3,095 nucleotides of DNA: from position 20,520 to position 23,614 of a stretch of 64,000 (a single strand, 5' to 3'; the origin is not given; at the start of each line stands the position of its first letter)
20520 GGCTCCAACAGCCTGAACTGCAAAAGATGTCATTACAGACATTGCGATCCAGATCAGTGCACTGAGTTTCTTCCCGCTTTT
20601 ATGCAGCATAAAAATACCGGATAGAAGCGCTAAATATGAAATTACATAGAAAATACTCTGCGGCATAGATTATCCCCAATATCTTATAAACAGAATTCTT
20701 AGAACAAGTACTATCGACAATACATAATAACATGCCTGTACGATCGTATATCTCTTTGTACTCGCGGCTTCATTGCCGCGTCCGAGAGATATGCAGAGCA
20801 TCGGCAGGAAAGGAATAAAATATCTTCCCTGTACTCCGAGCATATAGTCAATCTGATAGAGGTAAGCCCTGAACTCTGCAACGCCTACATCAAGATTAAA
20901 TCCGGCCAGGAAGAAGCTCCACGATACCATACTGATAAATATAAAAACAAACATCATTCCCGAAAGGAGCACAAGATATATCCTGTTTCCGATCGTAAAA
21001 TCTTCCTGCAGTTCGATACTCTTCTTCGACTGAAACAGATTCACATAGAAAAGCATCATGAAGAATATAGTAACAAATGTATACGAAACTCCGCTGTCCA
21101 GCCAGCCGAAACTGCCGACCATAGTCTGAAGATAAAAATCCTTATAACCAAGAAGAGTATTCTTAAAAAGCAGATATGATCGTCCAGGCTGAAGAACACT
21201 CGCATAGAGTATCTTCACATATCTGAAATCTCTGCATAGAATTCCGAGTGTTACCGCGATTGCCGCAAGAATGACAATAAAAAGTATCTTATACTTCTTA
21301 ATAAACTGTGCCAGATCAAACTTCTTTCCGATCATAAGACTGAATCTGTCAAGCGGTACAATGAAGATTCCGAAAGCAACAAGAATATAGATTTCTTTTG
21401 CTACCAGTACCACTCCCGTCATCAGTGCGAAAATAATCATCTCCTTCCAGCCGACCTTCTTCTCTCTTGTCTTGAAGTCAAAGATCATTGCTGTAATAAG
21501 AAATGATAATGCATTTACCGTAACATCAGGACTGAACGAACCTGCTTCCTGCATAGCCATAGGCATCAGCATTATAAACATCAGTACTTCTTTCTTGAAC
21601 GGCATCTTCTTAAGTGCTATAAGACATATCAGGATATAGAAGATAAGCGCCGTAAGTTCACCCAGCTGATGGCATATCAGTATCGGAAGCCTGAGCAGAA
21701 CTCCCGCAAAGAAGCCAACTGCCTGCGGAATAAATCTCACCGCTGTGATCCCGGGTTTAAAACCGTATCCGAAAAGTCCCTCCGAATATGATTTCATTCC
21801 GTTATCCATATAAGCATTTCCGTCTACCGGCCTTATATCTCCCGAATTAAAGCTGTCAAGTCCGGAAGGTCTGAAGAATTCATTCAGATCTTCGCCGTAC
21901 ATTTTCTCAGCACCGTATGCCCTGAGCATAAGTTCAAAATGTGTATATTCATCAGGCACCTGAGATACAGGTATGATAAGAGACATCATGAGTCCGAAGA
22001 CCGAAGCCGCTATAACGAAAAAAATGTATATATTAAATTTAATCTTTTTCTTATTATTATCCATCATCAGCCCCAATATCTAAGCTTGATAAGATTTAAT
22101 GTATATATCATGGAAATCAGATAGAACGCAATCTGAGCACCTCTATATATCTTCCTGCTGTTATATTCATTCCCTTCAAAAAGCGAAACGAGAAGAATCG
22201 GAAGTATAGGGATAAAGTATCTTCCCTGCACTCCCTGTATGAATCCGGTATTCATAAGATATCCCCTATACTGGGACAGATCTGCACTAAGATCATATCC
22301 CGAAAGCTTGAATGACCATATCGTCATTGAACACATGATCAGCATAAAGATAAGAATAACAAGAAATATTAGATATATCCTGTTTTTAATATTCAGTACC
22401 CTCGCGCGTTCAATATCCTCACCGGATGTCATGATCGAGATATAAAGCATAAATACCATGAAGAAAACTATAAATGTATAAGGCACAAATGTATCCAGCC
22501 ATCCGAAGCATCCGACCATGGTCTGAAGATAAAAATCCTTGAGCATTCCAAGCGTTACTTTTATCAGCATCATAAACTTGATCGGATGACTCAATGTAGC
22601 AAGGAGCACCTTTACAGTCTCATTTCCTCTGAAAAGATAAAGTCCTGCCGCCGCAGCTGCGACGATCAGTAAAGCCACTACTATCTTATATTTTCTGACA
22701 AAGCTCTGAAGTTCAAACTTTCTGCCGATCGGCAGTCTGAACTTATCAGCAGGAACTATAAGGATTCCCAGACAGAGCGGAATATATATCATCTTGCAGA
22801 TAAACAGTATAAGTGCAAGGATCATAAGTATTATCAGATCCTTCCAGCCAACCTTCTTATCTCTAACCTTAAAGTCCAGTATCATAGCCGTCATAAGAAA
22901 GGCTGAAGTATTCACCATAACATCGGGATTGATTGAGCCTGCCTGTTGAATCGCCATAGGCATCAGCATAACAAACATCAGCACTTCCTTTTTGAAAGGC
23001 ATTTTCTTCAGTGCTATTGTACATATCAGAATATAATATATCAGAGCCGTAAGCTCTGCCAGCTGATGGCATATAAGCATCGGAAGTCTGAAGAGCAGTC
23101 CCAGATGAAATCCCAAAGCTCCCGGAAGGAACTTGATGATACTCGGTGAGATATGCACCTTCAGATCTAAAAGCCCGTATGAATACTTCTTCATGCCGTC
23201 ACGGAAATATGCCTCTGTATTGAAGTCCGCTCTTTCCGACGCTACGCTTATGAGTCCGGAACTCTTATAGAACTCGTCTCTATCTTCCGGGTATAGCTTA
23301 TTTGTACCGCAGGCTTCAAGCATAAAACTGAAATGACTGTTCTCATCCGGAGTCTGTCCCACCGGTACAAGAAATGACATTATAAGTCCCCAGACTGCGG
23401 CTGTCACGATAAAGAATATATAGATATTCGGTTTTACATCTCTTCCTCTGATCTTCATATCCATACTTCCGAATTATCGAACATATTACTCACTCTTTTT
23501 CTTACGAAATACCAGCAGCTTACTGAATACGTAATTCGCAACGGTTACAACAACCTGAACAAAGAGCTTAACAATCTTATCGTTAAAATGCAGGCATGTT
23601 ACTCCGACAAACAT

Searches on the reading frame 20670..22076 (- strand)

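Call 8: search_protein_families(library=ncbifam, proteins=[window:20670-22076:-], max_evalue=0.01)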
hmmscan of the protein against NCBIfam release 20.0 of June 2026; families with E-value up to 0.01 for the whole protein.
window:20670-22076:- (468 aa): 0 families

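Call 22: search_protein_families(library=pfam, proteins=[window:20670-22076:-], max_evalue=0.001)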
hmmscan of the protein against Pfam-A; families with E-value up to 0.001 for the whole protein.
window:20670-22076:- (468 aa): 1 family
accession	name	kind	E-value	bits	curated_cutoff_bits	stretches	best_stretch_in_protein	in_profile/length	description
PF09913.15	DUF2142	-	3.1e-22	79.4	30.1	1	27-427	3-395/395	Predicted membrane protein (DUF2142)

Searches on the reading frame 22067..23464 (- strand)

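Call 8: search_protein_families(library=ncbifam, proteins=[window:22067-23464:-], max_evalue=0.01)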
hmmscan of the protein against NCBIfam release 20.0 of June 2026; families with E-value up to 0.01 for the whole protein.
window:22067-23464:- (465 aa): 0 families

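Call 22: search_protein_families(library=pfam, proteins=[window:22067-23464:-], max_evalue=0.001)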
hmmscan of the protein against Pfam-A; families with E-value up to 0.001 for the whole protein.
window:22067-23464:- (465 aa): 1 family
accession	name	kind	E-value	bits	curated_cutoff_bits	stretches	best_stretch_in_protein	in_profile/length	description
PF09913.15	DUF2142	-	3.5e-30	105.5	30.1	1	25-424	3-395/395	Predicted membrane protein (DUF2142)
